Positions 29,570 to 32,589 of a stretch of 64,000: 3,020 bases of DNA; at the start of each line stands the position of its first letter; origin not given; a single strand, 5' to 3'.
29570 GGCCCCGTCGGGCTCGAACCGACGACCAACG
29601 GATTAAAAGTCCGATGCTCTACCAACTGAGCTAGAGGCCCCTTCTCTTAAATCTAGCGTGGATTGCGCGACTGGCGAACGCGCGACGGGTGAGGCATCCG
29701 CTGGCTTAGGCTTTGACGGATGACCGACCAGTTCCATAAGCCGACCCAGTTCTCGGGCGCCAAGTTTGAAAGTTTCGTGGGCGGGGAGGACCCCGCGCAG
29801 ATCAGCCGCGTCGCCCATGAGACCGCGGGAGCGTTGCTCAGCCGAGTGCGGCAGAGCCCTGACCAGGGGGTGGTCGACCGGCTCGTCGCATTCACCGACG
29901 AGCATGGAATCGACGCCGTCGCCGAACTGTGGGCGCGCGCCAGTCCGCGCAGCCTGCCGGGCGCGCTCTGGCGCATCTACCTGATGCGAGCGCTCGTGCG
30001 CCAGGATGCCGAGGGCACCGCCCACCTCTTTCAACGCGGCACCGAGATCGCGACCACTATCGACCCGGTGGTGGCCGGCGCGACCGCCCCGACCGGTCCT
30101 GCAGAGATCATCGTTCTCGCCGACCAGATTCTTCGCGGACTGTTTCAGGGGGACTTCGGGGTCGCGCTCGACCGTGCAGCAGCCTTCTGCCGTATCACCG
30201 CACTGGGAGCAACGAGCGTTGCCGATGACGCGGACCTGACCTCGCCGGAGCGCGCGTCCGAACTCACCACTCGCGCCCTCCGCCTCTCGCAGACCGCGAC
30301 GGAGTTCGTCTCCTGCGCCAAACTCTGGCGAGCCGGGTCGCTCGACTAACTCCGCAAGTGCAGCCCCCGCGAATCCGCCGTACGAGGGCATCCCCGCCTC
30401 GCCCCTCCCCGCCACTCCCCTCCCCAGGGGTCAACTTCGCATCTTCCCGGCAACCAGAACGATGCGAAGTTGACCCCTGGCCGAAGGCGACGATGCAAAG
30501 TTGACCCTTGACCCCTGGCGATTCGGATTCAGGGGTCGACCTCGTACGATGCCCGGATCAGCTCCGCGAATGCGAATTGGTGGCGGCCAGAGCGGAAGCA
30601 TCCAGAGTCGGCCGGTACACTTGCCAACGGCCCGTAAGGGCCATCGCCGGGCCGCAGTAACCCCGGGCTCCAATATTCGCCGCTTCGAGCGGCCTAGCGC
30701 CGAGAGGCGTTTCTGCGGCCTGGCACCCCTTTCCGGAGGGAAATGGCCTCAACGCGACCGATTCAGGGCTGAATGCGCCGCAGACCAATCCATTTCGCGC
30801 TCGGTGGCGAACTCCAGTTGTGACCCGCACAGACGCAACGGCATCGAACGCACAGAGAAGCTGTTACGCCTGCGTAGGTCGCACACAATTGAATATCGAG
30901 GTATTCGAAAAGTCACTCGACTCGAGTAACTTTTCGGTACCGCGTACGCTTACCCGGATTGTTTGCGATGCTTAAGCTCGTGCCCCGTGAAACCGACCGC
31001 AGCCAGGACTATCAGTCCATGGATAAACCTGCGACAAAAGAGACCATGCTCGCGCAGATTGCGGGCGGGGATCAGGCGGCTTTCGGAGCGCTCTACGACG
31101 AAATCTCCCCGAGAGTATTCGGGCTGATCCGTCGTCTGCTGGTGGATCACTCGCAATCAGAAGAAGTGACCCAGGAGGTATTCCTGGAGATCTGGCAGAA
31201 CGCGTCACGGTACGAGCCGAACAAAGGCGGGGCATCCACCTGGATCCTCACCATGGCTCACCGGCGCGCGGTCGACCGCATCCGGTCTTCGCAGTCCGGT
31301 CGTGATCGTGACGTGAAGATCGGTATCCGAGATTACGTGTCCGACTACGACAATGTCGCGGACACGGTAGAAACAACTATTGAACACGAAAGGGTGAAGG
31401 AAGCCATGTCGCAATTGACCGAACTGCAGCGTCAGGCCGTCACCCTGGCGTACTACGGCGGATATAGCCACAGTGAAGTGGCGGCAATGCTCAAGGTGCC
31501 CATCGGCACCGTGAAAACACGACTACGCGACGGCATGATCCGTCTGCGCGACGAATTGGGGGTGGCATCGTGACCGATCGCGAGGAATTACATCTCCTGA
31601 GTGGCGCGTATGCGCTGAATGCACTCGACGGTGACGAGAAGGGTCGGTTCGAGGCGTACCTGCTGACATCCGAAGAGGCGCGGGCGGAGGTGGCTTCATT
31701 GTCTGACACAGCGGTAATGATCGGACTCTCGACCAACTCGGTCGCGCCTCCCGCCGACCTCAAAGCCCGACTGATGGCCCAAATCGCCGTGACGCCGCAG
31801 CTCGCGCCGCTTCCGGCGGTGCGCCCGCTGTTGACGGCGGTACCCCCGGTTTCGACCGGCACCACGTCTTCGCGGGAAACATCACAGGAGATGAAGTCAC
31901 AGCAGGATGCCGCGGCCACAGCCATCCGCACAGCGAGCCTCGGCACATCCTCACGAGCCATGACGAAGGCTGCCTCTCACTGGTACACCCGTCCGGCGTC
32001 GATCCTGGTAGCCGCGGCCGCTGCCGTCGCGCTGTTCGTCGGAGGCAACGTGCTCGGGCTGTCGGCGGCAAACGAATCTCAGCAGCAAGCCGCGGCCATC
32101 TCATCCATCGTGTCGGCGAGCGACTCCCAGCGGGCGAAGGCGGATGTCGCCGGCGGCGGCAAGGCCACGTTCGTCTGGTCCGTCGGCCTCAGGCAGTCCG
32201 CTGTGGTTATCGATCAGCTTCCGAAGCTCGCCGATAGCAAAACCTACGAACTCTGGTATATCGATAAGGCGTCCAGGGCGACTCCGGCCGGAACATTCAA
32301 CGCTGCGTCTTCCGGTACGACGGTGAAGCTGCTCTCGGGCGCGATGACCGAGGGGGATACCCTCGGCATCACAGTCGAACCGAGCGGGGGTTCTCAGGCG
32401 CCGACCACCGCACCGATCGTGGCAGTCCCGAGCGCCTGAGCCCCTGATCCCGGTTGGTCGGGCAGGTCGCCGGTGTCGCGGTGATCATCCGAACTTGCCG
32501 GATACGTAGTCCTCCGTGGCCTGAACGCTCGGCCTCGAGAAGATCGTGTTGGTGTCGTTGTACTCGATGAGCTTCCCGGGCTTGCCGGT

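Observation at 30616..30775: Unannotated highly structured putative ncRNA between a conserved hypothetical gene and sigK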

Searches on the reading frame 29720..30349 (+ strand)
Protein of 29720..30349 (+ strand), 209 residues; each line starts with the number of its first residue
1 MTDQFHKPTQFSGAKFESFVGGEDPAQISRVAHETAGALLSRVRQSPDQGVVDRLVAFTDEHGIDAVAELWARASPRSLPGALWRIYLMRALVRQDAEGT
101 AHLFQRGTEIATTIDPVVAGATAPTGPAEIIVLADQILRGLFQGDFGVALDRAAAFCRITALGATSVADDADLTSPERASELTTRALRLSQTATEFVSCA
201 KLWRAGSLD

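Call 9: search_protein_families(library=pfam, proteins=[window:29720-30349:+])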
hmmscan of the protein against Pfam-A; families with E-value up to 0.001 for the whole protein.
window:29720-30349:+ (209 aa): 0 families

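Call 17: search_protein_families(library=ncbifam, proteins=[window:29720-30349:+], max_evalue=0.1)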
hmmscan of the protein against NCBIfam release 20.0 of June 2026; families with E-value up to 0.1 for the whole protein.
window:29720-30349:+ (209 aa): 1 family
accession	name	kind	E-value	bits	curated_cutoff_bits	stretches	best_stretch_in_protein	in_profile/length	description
NF005862.0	PRK07792.1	equivalog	0.0086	15.3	414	1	117-190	17-89/307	3-oxoacyl-ACP reductase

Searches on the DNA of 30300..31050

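Call 4: search_rna_families(source=window, start=30300, end=31050, threshold=evalue, max_evalue=10, show_alignments=3)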
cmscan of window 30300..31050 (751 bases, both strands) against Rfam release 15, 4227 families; matches with E-value up to 10: 16.
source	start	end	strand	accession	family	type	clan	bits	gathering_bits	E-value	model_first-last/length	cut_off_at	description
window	30424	30480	-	RF03861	mir-4484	Gene; miRNA;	-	31.1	90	0.0016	1-89/89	no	mir-4484 microRNA precursor family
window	30427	30477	-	RF03633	mir-5882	Gene; miRNA;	-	30.1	95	0.0019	1-77/77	no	mir-5882 microRNA precursor family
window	30410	30496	+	RF03685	MIR9677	Gene; miRNA;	-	25.1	90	0.029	1-87/87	no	MIR9677 microRNA precursor family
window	30906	30936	-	RF03934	mir-m107-1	Gene; miRNA;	-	24.9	83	0.039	1-65/65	no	mir-m107-1 microRNA precursor family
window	30421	30484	-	RF00776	mir-540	Gene; miRNA;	-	24.7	80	0.052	1-67/67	no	mir-540 microRNA precursor family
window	30416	30490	-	RF04209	MIR7533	Gene; miRNA;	-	23.5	230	0.02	1-249/249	no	MIR7533 microRNA precursor family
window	30906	30936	+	RF03934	mir-m107-1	Gene; miRNA;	-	22.6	83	0.14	1-65/65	no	mir-m107-1 microRNA precursor family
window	30427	30477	-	RF03719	mir-3914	Gene; miRNA;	-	21.6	97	0.08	1-95/95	no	mir-3914 microRNA precursor family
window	30436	30497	-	RF03898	mir-7616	Gene; miRNA;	-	20.6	100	0.34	1-67/67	no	mir-7616 microRNA precursor family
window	30425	30479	+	RF03837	mir-3138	Gene; miRNA;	-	20.5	90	1.3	1-82/82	no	mir-3138 microRNA precursor family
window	30424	30480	+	RF00776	mir-540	Gene; miRNA;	-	20.2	80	0.71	5-63/67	no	mir-540 microRNA precursor family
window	30649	30787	+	RF00602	SCARNA21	Gene; snRNA; snoRNA; scaRNA;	-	14.5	60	1.6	1-140/140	no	Small Cajal body specific RNA 21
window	30373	30492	-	RF01528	CC3513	Gene; sRNA;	-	13.4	40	8.1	1-176/176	no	caulobacter sRNA CC3513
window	30396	30500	+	RF01986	ZEB2_AS1_3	Gene; lncRNA;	-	12.2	55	6.2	1-100/100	no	ZEB2 antisense RNA 1 conserved region 3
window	30467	30603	+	RF00062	HgcC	Gene;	-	11.2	50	7.3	1-130/130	no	HgcC family RNA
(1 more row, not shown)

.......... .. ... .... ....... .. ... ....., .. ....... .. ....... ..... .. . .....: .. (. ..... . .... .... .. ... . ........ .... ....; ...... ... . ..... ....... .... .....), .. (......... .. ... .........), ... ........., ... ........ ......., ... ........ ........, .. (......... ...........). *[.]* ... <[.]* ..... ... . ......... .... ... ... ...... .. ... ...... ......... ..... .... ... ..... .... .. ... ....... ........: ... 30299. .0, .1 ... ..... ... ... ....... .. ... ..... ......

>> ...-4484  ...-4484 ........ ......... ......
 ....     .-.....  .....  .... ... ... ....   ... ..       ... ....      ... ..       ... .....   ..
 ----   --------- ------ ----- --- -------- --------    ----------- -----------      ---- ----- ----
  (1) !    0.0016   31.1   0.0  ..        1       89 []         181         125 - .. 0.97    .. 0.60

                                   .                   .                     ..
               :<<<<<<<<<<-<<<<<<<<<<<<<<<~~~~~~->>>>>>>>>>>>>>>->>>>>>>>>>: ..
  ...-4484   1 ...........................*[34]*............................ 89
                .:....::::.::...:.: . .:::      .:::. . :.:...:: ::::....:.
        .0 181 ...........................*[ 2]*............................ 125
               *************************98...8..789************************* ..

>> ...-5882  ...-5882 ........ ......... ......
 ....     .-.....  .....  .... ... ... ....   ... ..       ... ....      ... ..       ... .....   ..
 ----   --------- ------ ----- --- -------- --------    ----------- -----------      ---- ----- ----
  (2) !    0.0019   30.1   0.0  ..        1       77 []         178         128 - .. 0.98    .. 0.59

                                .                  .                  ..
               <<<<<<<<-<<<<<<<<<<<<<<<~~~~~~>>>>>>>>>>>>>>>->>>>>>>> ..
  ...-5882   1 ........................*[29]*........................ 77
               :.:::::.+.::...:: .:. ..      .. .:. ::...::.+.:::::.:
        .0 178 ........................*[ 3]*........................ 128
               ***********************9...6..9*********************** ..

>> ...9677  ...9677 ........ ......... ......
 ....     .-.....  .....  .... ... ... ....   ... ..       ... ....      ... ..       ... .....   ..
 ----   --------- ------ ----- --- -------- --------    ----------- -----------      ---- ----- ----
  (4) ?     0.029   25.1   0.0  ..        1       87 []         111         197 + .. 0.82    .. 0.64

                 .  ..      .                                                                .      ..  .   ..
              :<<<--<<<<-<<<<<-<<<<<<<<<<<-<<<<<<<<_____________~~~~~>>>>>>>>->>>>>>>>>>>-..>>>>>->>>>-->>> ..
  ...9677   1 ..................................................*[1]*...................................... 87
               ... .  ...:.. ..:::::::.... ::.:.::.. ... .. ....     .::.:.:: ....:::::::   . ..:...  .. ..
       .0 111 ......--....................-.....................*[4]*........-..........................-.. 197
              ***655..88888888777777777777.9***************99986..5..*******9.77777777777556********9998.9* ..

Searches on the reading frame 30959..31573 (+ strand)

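Call 9: search_protein_families(library=pfam, proteins=[window:30959-31573:+])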
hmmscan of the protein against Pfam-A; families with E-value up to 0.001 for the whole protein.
window:30959-31573:+ (204 aa): 4 families
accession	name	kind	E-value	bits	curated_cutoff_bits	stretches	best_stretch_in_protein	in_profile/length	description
PF04542.20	Sigma70_r2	-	7.3e-17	61.4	24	1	45-112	1-69/71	Sigma-70 region 2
PF08281.18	Sigma70_r4_2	-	2.7e-14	53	25.7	1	144-195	2-53/54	Sigma-70, region 4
PF04545.22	Sigma70_r4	-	1.2e-12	47.6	24.1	1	149-197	1-49/50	Sigma-70, region 4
PF07638.17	Sigma70_ECF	-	2.6e-06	27.9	21.1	1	30-190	7-173/185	ECF sigma factor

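Call 17: search_protein_families(library=ncbifam, proteins=[window:30959-31573:+], max_evalue=0.1)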
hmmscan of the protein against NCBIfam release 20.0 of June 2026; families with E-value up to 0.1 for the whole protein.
window:30959-31573:+ (204 aa): 105 families (the best 25 are shown)
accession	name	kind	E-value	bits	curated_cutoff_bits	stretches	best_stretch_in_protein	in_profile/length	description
NF007228.0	PRK09646.1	subfamily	2.3e-82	275.4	226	1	19-203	9-193/194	ECF RNA polymerase sigma factor SigK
NF009172.0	PRK12519.1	subfamily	4.7e-40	137.2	222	1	17-201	7-190/194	RNA polymerase sigma factor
NF010500.0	PRK13919.1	subfamily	7.3e-35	120.8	226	1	26-200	9-183/186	putative RNA polymerase sigma E protein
NF009167.0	PRK12514.1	equivalog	4.3e-34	118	265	1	24-199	4-177/180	RNA polymerase sigma factor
NF009189.0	PRK12537.1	equivalog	4.6e-32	111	261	1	28-199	11-180/182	RNA polymerase sigma factor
NF004113.0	PRK05602.1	equivalog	5.1e-32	111.2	208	1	14-200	19-201/211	RNA polymerase sigma factor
NF009166.1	PRK12513.1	equivalog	4.8e-28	98.2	206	1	23-201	5-187/193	RNA polymerase sigma factor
NF007227.0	PRK09645.1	subfamily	9.1e-28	97.3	202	1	34-197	7-167/177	sigma-70 family RNA polymerase sigma factor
NF009186.0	PRK12534.1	equivalog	1e-27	97.1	267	1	29-197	14-182/187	RNA polymerase sigma factor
NF009168.0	PRK12515.1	subfamily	1.8e-27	96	236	1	23-192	5-171/189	RNA polymerase sigma factor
NF008893.0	PRK11924.2-3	equivalog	1.1e-26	93.4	331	1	23-198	4-178/181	RNA polymerase sigma factor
NF009178.0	PRK12526.1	equivalog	2.5e-25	89.3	301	1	15-201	15-207/211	RNA polymerase sigma factor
TIGR02937.1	sigma70-ECF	superfamily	6.8e-25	87.6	42.9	1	41-200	2-165/165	sigma-70 family RNA polymerase sigma factor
TIGR02985.1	Sig70_bacteroi1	subfamily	1.3e-24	87.2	126.4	1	41-200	2-162/162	RNA polymerase sigma-70 factor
NF009195.0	PRK12543.1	subfamily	1.2e-23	83.6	197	1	26-200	6-178/192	RNA polymerase sigma factor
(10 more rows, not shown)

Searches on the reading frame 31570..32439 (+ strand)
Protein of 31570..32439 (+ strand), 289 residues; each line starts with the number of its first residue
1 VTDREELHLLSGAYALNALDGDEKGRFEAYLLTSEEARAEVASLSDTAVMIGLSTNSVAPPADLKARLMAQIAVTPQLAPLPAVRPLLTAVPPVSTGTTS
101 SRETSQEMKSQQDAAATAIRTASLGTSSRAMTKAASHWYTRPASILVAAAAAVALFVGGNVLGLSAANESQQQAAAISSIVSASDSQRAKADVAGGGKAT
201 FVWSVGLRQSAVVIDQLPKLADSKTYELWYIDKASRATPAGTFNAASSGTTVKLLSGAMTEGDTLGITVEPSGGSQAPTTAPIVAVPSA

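Call 9: search_protein_families(library=pfam, proteins=[window:31570-32439:+])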
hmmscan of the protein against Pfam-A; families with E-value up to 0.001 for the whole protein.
window:31570-32439:+ (289 aa): 1 family
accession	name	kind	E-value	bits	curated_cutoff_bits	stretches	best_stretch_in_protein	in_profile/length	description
PF10099.14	RskA_C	-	9.8e-25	87.8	29.4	1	147-283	2-135/135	Anti-sigma-K factor rskA, C-terminal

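Call 17: search_protein_families(library=ncbifam, proteins=[window:31570-32439:+], max_evalue=0.1)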
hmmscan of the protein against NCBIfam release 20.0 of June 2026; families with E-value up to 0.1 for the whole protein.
window:31570-32439:+ (289 aa): 2 families
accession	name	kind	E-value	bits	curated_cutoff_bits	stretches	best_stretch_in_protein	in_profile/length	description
NF052375.1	antisigma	equivalog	2e-45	155.4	100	1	10-282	1-217/217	anti-sigma factor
NF010501.0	PRK13920.1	subfamily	2.4e-20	73.1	225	1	7-286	4-211/213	putative anti-sigmaE protein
